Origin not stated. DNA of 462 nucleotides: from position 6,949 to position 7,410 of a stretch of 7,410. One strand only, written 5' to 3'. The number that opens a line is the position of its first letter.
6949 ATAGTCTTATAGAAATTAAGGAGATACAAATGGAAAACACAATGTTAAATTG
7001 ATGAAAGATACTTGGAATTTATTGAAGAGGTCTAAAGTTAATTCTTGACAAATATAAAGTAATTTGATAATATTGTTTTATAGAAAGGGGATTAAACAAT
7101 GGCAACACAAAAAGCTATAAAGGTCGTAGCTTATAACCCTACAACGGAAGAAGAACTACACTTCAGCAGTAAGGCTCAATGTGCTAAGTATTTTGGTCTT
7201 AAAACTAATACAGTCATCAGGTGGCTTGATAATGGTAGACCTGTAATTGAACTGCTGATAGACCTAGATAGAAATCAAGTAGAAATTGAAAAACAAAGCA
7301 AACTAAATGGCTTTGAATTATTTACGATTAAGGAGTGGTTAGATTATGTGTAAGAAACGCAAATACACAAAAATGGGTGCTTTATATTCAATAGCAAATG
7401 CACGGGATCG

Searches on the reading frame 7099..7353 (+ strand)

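Call 3: search_protein_families(library=pfam, proteins=[window:7099-7353:+], max_evalue=0.1)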
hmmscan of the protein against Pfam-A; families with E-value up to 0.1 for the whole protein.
window:7099-7353:+ (84 aa): 1 family
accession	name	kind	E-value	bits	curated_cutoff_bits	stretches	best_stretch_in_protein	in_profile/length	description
PF07453.19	NUMOD1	-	0.014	16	22.8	1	7-40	1-34/37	NUMOD1 domain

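Call 4: search_protein_families(library=phrogs, proteins=[window:7099-7353:+], max_evalue=0.01)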
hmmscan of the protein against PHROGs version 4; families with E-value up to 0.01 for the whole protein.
window:7099-7353:+ (84 aa): 3 families
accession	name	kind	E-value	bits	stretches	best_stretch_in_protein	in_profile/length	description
phrog_1509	-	unknown function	2.9e-53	178.8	1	1-84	1-84/85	-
phrog_8008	-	DNA, RNA and nucleotide metabolism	0.0038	17.9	1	26-50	18-42/66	DNA binding protein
phrog_57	-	head and packaging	0.0084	17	1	24-57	14-53/199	terminase small subunit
